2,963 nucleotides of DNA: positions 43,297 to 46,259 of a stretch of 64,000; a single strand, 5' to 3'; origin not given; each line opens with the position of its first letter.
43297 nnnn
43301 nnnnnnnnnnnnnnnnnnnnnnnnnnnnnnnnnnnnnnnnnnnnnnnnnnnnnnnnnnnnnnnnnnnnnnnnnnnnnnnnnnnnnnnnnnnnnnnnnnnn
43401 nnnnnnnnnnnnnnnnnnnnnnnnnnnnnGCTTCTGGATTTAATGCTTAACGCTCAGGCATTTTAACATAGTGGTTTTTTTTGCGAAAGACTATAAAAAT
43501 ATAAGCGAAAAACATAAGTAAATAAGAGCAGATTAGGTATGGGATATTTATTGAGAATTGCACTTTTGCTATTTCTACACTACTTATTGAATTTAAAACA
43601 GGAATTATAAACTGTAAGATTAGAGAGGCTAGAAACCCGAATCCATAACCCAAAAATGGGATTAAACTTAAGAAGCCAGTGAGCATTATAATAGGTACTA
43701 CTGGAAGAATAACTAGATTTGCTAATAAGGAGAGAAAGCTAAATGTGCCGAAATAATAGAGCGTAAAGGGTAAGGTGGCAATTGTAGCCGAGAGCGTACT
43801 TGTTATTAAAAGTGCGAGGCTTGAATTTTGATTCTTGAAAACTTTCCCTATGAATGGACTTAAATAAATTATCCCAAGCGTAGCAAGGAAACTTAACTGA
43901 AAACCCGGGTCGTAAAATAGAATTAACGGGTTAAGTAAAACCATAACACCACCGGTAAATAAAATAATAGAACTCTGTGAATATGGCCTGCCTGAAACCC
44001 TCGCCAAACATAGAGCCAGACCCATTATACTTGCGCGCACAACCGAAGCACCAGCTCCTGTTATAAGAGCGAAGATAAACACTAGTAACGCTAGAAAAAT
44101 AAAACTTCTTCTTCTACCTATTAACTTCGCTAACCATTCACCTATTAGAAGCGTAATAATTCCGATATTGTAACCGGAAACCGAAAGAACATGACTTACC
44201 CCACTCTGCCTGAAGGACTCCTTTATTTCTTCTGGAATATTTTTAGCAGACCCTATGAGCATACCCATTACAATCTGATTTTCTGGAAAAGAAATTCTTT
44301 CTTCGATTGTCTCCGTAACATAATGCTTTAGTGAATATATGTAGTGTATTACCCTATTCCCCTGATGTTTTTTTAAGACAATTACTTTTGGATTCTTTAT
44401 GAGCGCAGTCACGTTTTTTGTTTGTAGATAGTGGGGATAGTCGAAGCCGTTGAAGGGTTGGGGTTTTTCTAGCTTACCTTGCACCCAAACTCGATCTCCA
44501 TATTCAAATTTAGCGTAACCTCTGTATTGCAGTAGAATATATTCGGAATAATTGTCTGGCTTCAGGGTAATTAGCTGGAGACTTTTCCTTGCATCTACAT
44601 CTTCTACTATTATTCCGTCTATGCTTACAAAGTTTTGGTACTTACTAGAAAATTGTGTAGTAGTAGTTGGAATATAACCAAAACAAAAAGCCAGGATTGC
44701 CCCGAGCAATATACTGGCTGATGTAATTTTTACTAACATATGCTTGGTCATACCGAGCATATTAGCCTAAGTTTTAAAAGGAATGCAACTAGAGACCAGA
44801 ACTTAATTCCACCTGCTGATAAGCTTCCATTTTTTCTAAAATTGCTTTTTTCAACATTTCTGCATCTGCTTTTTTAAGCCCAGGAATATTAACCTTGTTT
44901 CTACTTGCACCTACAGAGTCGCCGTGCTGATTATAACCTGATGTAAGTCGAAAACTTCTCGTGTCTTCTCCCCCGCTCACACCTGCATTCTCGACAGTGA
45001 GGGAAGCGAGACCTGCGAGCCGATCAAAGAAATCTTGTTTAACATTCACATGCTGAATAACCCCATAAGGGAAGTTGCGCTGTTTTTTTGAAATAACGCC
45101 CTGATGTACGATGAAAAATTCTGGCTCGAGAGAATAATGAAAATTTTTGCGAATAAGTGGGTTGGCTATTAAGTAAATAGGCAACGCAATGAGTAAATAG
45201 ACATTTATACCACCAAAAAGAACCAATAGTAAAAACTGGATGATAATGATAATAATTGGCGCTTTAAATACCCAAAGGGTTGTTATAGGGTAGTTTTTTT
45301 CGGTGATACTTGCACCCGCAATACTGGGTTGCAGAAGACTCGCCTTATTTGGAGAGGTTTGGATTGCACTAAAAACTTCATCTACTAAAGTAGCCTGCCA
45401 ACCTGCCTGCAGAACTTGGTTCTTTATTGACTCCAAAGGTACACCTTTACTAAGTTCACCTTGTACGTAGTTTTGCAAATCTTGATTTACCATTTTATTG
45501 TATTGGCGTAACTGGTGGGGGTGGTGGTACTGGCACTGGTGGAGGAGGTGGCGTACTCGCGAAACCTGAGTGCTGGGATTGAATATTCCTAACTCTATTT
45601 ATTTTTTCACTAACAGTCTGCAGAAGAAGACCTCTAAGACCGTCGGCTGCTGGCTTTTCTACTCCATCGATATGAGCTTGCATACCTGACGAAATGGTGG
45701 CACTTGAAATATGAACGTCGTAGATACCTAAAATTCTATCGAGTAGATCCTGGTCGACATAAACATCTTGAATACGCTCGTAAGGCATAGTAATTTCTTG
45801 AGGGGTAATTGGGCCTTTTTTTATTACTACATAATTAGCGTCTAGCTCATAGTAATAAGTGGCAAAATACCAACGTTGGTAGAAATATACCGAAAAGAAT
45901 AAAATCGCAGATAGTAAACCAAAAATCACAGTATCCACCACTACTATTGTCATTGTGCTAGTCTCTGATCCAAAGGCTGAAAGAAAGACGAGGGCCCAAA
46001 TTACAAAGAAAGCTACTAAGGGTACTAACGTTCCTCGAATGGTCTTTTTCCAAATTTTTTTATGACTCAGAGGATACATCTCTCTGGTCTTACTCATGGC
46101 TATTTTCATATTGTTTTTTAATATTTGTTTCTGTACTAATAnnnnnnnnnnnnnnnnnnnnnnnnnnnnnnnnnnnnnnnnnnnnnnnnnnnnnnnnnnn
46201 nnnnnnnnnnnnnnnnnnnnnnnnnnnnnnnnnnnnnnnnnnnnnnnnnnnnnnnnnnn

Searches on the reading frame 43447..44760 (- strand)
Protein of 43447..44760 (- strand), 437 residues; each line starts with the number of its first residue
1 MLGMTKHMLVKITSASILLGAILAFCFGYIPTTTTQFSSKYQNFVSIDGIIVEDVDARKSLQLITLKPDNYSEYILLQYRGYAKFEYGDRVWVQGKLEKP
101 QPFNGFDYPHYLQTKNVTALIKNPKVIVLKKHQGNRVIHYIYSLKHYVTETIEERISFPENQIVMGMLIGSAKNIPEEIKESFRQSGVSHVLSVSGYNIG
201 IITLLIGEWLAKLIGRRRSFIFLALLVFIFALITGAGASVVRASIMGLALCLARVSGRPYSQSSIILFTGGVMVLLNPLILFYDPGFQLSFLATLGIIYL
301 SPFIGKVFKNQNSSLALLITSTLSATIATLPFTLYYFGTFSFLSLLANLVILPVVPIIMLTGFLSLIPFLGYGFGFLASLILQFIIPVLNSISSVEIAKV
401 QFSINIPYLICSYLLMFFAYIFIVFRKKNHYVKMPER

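Call 45: search_protein_families(library=pfam, proteins=[window:43447-44760:-], max_evalue=0.0001)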
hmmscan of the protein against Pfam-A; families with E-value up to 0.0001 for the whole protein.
window:43447-44760:- (437 aa): 2 families
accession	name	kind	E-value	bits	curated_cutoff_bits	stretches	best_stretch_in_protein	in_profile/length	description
PF03772.21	Competence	-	4.7e-50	170.9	23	1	167-424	1-266/270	Competence protein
PF13567.11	DUF4131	-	5e-11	43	31.6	1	15-122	31-158/165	Domain of unknown function (DUF4131)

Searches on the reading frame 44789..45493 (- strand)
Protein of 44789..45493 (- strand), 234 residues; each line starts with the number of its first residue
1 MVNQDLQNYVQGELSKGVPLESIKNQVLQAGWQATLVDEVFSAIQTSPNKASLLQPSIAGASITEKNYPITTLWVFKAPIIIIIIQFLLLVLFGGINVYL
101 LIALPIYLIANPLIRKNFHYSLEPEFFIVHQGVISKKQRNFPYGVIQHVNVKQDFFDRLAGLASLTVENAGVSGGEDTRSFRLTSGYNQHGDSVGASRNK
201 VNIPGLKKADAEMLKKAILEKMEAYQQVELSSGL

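Call 83: search_protein_families(library=pfam, proteins=[window:44789-45493:-], max_evalue=0.001)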
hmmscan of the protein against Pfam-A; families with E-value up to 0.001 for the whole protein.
window:44789-45493:- (234 aa): 1 family
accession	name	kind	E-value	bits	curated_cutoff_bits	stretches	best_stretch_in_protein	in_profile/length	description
PF03703.20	bPH_2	-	4e-14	53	22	1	116-217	2-77/78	Bacterial PH domain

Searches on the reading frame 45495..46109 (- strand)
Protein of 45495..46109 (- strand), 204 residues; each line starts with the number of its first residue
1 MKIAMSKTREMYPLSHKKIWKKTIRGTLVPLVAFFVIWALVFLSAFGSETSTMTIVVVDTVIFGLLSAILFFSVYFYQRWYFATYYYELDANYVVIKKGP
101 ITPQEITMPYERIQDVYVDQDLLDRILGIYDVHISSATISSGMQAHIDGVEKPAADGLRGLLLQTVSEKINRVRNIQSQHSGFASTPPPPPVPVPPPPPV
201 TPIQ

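Call 83: search_protein_families(library=pfam, proteins=[window:45495-46109:-], max_evalue=0.001)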
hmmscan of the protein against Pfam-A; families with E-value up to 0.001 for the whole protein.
window:45495-46109:- (204 aa): 1 family
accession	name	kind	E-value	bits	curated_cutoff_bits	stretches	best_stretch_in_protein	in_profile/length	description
PF03703.20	bPH_2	-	4.7e-13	49.6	22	1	81-159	2-75/78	Bacterial PH domain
